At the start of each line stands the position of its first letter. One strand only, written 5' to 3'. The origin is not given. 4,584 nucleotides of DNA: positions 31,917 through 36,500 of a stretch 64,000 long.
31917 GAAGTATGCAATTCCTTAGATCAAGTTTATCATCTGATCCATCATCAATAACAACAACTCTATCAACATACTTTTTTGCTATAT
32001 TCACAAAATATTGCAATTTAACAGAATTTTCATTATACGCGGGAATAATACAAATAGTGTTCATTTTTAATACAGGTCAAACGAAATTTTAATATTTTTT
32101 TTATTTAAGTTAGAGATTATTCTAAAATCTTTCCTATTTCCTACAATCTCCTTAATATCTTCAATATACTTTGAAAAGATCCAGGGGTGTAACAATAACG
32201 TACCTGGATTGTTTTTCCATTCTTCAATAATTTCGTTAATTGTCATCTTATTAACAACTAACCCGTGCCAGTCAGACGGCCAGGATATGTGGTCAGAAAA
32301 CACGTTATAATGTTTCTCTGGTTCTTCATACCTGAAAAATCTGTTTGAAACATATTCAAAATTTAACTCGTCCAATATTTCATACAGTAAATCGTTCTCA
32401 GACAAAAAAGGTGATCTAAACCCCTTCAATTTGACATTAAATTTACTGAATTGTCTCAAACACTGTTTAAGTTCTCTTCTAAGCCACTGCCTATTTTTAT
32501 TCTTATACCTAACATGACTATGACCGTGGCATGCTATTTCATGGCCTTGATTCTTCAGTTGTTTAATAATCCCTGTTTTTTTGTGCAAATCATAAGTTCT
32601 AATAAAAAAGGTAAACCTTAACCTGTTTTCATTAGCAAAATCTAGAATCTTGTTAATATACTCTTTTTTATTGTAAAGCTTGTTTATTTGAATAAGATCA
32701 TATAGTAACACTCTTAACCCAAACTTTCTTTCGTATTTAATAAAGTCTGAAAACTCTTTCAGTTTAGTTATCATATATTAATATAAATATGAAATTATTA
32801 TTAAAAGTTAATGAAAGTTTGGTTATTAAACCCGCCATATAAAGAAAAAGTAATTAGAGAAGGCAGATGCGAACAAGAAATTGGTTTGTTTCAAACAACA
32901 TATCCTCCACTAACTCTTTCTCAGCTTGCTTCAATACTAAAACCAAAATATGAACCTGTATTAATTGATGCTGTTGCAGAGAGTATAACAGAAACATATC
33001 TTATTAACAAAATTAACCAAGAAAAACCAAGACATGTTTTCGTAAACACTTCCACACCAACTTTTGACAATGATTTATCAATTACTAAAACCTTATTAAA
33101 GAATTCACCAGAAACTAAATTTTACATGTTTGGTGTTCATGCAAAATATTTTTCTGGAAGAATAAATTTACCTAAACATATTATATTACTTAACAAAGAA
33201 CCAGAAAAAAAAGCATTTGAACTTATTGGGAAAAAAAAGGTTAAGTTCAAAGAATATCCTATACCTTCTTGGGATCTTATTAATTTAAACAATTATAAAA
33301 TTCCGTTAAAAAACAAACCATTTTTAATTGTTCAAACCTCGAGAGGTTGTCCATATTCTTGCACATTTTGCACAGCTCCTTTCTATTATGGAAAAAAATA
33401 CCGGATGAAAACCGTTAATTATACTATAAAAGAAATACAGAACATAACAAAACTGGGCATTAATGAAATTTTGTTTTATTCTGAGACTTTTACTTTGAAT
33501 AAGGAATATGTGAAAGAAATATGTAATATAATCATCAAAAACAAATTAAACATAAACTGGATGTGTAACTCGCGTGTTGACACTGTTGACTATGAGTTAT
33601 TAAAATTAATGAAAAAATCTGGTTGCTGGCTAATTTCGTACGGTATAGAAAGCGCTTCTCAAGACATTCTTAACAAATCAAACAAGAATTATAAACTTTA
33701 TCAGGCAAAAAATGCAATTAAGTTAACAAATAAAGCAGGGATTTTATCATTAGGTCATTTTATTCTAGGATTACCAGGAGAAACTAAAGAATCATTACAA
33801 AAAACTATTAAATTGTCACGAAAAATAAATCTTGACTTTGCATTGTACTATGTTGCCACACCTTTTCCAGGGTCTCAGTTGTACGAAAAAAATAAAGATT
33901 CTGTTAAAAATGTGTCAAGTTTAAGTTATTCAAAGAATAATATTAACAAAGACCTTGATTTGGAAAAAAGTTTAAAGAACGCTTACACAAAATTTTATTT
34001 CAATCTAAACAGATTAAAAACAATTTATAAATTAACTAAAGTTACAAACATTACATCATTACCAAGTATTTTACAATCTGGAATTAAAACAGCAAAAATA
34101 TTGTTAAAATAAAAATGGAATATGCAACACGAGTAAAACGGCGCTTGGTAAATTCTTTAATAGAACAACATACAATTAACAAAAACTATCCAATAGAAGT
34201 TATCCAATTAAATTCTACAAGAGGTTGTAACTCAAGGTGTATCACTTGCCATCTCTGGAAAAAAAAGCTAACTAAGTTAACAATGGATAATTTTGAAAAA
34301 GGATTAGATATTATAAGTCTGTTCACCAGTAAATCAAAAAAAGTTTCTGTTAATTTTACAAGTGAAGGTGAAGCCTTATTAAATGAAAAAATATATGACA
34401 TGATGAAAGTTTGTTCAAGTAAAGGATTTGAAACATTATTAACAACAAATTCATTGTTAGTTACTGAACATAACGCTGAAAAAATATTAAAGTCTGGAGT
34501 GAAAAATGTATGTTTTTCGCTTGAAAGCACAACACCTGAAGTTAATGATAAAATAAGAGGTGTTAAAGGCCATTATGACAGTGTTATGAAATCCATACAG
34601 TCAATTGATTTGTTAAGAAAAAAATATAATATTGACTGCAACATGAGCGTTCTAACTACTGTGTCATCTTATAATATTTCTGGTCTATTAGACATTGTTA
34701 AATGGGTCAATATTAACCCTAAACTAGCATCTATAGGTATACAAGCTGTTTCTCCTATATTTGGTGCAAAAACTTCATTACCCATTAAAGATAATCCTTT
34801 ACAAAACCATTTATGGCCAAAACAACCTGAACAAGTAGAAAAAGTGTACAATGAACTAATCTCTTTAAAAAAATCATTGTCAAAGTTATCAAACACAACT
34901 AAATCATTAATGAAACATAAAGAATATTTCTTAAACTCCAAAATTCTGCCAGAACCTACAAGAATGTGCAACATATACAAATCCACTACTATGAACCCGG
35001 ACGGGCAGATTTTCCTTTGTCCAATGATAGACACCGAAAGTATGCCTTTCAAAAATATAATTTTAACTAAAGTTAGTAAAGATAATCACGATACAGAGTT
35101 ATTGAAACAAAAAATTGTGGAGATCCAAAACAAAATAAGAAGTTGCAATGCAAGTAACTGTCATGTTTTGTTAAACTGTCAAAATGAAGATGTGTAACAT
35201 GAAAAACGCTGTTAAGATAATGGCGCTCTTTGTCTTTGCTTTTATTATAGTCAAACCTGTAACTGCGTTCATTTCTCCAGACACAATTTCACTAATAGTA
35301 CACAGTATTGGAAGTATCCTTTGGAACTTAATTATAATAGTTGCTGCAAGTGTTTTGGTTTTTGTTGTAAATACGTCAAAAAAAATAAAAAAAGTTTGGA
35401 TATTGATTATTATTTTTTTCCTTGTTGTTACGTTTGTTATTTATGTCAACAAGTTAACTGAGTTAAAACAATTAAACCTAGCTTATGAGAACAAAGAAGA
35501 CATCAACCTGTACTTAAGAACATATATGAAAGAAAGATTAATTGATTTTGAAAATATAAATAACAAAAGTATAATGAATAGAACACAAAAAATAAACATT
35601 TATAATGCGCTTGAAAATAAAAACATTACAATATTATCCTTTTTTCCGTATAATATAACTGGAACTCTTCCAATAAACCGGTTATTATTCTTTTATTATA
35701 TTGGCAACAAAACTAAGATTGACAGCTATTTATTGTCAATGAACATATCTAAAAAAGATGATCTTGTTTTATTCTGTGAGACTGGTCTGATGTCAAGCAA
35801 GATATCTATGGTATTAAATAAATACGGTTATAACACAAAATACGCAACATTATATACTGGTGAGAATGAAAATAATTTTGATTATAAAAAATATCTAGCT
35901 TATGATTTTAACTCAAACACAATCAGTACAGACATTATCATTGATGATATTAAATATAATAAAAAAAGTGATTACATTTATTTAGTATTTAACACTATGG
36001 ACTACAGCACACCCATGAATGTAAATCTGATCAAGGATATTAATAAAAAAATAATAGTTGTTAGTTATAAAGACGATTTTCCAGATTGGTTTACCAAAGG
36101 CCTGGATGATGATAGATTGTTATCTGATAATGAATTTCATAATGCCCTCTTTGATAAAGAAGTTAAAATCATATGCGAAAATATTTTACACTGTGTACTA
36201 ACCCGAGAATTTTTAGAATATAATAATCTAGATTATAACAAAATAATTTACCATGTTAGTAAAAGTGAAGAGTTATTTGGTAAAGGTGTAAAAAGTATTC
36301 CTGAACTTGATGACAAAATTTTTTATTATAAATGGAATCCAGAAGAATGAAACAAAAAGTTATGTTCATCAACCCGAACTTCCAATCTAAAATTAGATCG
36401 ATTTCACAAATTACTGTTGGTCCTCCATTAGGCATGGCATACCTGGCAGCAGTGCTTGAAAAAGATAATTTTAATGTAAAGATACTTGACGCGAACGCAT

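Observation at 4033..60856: Seven membrane-anchored TPR proteins share a conserved C-terminal CPY-x-GLG module with a near-invariant cysteine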

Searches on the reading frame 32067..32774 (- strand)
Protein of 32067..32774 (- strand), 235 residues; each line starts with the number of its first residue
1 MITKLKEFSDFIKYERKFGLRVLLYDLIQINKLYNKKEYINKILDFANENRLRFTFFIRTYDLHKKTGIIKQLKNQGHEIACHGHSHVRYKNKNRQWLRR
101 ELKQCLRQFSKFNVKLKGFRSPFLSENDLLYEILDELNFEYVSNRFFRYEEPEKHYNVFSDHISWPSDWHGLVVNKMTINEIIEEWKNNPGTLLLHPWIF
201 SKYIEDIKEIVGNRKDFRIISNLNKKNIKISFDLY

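Call 6: search_protein_families(library=pfam, proteins=[window:32067-32774:-], max_evalue=0.001)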
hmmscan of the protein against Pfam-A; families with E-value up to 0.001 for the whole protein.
window:32067-32774:- (235 aa): 2 families
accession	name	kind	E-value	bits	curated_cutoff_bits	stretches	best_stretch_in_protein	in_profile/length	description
PF01522.26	Polysacc_deac_1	-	6.8e-15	55.6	23.1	1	37-142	18-124/124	Polysaccharide deacetylase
PF10096.14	DUF2334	-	3e-07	30.7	26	1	69-202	58-191/203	Uncharacterized protein conserved in bacteria (DUF2334)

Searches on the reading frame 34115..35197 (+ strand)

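Call 6: search_protein_families(library=pfam, proteins=[window:34115-35197:+], max_evalue=0.001)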
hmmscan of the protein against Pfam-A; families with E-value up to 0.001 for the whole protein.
window:34115-35197:+ (360 aa): 1 family
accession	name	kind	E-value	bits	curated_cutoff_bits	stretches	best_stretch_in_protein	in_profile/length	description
PF04055.27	Radical_SAM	-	5.4e-15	56.4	29.5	1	33-163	2-135/166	Radical SAM superfamily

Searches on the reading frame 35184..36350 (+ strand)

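Call 7: search_protein_families(library=pfam, proteins=[window:35184-36350:+], max_evalue=0.001)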
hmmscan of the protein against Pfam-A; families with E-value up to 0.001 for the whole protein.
window:35184-36350:+ (388 aa): 1 family
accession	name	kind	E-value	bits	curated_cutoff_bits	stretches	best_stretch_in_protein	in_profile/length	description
PF14808.11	TMEM164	-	6.6e-05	23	25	1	17-101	97-181/217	TMEM164 family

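Call 26: search_protein_families(library=pfam, proteins=[window:35184-36350:+], max_evalue=1)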
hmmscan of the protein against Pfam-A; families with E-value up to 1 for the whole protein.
window:35184-36350:+ (388 aa): 3 families
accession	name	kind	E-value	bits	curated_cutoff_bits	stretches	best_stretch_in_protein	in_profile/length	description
PF14808.11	TMEM164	-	6.6e-05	23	25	1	17-101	97-181/217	TMEM164 family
PF13567.11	DUF4131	-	0.018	15.2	31.6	1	45-91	6-51/165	Domain of unknown function (DUF4131)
PF04932.20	Wzy_C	-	0.54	10.5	31.7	1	50-116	20-88/149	O-Antigen ligase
